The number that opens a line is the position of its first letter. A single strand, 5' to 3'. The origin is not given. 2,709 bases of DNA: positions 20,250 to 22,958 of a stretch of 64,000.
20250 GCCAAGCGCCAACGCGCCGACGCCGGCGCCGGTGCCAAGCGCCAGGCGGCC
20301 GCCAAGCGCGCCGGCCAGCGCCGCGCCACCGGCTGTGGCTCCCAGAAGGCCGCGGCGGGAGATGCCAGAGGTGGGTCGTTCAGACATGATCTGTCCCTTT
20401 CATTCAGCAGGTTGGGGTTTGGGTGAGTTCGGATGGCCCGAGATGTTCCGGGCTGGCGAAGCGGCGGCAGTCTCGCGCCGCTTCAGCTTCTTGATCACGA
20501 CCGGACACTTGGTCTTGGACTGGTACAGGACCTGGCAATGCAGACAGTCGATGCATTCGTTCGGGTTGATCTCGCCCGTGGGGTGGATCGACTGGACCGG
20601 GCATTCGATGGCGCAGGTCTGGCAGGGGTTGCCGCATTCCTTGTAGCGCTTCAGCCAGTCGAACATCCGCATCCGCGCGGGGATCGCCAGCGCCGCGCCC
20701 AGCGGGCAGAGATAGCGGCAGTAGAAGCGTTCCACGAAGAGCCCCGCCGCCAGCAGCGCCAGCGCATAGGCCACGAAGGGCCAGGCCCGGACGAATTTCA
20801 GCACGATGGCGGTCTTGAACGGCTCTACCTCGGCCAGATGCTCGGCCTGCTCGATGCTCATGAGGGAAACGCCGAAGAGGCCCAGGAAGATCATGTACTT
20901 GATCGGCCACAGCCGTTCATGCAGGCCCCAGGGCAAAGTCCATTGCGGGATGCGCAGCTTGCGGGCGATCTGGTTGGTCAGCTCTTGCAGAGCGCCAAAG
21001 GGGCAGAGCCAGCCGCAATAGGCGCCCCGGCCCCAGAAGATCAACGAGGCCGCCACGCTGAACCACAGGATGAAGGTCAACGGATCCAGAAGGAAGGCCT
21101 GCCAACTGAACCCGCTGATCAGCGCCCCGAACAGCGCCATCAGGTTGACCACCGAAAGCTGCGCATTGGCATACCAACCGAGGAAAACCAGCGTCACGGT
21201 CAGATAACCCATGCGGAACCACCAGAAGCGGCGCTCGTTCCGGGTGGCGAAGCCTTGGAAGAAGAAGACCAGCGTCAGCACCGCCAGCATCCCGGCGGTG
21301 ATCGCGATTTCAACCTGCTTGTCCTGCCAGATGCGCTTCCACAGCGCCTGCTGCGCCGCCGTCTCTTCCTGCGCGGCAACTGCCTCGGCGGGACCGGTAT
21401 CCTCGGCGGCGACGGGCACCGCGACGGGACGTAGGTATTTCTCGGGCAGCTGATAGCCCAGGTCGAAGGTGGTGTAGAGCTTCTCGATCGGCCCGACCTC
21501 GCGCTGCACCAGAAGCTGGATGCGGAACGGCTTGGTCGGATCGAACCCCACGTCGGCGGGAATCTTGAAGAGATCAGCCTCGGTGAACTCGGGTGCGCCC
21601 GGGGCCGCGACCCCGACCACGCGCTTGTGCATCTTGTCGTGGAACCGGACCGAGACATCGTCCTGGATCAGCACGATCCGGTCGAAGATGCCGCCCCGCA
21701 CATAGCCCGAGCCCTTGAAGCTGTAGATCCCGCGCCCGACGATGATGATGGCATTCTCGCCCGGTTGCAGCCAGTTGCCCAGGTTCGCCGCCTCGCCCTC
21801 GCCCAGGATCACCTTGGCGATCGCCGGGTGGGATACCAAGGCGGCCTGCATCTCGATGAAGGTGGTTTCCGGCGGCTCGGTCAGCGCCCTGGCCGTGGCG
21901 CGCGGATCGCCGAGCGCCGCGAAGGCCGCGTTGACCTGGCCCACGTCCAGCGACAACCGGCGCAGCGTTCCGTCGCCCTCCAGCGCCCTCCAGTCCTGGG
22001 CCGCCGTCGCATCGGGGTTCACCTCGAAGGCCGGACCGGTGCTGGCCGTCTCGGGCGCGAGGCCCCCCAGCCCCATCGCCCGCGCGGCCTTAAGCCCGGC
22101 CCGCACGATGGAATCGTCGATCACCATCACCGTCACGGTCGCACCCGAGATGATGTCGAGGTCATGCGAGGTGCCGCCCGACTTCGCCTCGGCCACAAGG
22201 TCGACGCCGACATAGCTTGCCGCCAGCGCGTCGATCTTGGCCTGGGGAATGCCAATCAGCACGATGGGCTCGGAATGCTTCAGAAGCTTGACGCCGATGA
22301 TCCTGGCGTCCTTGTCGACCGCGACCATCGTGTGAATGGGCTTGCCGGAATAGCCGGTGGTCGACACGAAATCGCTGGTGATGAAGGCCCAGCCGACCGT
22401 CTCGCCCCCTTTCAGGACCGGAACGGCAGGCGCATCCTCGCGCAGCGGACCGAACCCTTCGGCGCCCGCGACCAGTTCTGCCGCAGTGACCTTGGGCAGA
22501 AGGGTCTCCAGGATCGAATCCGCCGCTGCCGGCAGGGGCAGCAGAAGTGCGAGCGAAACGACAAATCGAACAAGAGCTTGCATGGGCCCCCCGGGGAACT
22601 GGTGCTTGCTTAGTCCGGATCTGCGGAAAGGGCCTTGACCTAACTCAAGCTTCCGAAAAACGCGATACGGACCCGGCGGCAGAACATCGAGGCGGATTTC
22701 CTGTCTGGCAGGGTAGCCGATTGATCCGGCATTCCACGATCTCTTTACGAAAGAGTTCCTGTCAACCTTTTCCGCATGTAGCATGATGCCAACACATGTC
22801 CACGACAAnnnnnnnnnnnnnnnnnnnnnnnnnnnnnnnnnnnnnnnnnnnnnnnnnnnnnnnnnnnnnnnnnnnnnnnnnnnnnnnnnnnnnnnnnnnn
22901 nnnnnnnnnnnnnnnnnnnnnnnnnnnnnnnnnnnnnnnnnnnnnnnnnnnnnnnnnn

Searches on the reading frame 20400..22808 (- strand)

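Call 72: search_protein_families(library=pfam, proteins=[window:20400-22808:-], max_evalue=0.00001)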
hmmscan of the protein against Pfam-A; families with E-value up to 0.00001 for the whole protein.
window:20400-22808:- (802 aa): 2 families
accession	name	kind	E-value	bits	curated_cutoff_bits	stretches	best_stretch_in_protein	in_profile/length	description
PF12801.12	Fer4_5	-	1.9e-18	66.6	22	1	575-621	2-48/48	4Fe-4S binding domain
PF04205.19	FMN_bind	-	5.6e-08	33.8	22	1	152-234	1-72/77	FMN-binding domain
